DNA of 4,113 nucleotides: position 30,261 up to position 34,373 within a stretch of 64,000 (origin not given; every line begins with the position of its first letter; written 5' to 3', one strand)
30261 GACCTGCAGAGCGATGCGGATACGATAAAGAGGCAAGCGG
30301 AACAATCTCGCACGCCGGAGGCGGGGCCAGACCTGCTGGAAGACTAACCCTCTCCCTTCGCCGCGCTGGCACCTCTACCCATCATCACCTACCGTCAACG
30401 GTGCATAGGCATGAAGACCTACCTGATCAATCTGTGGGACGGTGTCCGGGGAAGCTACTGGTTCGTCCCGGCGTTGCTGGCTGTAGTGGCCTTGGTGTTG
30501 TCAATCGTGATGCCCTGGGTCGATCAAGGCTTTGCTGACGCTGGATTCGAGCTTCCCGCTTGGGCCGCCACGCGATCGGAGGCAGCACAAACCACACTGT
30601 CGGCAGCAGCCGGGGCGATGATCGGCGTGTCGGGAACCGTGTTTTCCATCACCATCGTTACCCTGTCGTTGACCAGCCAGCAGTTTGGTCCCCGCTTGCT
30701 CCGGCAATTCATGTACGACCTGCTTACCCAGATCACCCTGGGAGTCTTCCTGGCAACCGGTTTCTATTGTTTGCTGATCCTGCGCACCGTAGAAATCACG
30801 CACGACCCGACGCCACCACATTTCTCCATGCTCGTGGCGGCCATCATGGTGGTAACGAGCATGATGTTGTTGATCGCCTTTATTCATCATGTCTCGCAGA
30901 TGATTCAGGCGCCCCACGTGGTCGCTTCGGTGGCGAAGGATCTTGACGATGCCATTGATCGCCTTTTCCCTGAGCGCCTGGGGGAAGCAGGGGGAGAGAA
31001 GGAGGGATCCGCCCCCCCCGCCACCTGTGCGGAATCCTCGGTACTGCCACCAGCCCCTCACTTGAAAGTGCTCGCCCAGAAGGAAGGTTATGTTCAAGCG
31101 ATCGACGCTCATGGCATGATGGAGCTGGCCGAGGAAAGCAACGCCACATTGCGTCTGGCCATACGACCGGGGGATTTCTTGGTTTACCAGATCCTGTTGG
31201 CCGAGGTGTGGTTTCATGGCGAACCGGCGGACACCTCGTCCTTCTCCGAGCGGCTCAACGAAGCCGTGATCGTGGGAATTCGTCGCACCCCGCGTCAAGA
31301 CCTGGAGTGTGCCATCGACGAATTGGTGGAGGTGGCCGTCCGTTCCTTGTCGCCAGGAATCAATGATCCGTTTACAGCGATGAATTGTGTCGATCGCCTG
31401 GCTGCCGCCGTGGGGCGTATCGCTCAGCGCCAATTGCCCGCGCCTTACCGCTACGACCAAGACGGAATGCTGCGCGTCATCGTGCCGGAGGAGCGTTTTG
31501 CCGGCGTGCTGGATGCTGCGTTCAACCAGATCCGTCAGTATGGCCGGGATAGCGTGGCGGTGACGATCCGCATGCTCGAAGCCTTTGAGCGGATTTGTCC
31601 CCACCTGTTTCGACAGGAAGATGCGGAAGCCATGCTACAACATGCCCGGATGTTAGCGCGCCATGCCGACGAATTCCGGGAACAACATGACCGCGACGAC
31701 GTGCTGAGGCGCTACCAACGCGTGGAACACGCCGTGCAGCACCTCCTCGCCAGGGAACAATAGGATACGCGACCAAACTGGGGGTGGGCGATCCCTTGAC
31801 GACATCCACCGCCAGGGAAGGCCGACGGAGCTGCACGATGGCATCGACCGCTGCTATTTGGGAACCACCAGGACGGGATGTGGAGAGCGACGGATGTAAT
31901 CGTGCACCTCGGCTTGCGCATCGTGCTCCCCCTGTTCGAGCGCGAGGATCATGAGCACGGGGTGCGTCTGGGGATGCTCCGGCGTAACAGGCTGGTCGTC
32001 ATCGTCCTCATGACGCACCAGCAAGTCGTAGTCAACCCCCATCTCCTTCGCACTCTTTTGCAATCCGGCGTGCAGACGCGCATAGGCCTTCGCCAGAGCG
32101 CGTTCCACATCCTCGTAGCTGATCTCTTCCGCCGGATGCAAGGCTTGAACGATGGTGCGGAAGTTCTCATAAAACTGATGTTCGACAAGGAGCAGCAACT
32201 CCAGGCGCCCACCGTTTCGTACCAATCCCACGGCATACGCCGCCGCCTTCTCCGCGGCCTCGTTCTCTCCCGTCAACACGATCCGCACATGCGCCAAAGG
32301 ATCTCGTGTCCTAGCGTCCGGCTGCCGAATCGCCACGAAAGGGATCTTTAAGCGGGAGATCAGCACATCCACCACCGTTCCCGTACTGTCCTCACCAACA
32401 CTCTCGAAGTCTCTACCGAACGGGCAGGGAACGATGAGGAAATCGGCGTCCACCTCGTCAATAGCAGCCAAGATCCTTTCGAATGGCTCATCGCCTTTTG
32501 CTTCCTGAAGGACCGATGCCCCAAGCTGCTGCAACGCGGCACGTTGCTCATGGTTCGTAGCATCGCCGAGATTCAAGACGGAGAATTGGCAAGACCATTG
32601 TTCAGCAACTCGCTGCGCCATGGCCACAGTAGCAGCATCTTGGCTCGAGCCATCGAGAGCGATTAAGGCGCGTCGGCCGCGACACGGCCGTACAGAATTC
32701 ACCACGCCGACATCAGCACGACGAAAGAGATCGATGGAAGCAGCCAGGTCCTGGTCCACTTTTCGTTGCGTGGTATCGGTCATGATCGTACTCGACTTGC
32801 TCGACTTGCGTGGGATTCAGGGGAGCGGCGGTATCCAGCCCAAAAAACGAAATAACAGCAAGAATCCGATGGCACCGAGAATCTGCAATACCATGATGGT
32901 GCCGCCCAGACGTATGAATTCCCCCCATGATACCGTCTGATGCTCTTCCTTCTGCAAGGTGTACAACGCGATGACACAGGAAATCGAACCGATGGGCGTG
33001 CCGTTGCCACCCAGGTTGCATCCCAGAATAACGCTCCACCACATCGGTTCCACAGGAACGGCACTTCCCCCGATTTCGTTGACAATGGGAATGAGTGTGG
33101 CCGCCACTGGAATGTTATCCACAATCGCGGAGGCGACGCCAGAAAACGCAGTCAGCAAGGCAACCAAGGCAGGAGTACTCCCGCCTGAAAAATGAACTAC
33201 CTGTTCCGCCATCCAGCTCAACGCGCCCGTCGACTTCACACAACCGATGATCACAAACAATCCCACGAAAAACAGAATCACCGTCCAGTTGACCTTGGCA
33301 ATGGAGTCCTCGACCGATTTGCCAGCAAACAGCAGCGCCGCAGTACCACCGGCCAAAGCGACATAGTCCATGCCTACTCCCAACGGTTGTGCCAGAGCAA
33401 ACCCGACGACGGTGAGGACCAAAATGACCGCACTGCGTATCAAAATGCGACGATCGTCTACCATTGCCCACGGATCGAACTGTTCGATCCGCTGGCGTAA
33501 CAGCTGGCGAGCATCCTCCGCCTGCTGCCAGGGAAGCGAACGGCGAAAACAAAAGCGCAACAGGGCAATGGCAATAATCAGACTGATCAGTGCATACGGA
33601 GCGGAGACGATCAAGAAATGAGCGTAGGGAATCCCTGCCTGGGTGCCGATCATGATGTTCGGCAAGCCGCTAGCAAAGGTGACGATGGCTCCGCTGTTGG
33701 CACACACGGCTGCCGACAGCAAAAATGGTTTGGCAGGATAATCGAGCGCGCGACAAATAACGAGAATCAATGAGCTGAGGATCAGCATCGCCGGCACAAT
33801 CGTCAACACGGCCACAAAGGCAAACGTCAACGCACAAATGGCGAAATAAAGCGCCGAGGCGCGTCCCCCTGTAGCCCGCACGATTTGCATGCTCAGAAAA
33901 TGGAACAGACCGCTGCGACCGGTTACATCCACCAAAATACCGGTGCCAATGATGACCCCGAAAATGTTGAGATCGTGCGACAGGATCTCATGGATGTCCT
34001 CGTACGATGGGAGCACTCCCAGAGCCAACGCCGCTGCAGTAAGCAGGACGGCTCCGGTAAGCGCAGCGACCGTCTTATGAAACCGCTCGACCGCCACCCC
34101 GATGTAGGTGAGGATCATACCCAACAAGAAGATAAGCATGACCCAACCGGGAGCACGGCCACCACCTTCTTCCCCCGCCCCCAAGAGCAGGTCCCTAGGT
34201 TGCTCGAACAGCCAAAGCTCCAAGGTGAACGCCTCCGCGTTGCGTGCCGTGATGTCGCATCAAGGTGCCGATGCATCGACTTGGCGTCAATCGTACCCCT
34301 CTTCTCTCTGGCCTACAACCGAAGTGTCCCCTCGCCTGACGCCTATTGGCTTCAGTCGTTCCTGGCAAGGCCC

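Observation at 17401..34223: Candidate sigma-54-driven general/osmotic stress regulon with its own phosphorelay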

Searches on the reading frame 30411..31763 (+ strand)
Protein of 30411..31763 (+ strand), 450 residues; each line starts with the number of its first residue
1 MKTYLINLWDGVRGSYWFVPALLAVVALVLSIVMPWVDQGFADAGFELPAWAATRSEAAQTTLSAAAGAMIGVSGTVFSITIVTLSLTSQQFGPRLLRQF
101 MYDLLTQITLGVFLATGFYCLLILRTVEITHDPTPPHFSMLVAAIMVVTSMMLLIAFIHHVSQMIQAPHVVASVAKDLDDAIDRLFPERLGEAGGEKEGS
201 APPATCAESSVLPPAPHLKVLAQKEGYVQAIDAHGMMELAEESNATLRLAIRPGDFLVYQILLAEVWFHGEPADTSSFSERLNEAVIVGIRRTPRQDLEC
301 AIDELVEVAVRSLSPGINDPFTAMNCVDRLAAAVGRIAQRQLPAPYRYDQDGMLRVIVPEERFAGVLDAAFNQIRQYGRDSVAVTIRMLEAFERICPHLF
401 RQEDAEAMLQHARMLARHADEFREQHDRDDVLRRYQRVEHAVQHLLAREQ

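Call 6: search_protein_families(library=pfam, proteins=[window:30411-31763:+], max_evalue=0.01)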
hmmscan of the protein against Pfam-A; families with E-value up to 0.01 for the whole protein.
window:30411-31763:+ (450 aa): 1 family
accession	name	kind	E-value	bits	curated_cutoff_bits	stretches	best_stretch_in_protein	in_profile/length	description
PF10011.15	DUF2254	-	3e-120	401.9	28.8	1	13-393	1-367/368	Predicted membrane protein (DUF2254)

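Call 38: search_protein_families(library=ncbifam, proteins=[window:30411-31763:+], max_evalue=0.01)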
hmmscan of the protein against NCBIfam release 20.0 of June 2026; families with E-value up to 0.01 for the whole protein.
window:30411-31763:+ (450 aa): 0 families

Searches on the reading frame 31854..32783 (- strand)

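Call 6: search_protein_families(library=pfam, proteins=[window:31854-32783:-], max_evalue=0.01)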
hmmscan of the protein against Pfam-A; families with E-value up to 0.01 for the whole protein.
window:31854-32783:- (309 aa): 1 family
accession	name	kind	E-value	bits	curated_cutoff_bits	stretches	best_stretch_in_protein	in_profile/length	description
PF00582.32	Usp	-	1.1e-05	26.4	24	0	37-86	3-52/141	Universal stress protein family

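Call 38: search_protein_families(library=ncbifam, proteins=[window:31854-32783:-], max_evalue=0.01)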
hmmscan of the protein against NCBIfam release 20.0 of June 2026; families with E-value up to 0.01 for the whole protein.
window:31854-32783:- (309 aa): 0 families

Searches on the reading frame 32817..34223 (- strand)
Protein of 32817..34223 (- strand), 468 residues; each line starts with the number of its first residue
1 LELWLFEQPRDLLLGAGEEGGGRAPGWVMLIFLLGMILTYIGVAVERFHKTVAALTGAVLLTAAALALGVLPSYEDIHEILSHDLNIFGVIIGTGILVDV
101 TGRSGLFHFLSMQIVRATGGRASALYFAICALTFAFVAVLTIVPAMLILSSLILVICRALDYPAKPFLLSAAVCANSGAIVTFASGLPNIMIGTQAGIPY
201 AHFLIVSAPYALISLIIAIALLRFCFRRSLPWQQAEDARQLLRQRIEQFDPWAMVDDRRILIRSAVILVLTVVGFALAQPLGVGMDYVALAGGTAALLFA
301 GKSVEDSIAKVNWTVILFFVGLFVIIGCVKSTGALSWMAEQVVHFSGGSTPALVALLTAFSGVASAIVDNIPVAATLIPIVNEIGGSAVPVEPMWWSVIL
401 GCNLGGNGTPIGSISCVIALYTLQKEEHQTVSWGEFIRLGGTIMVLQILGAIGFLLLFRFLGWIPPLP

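Call 6: search_protein_families(library=pfam, proteins=[window:32817-34223:-], max_evalue=0.01)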
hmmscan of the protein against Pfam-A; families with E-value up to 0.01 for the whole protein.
window:32817-34223:- (468 aa): 2 families
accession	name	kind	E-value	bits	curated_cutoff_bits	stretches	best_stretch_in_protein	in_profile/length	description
PF03600.22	CitMHS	-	1e-57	196.2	31.9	1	40-401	1-336/336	Citrate transporter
PF02040.21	ArsB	-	7e-14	52.4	22.2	1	30-447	4-411/423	Arsenical pump membrane protein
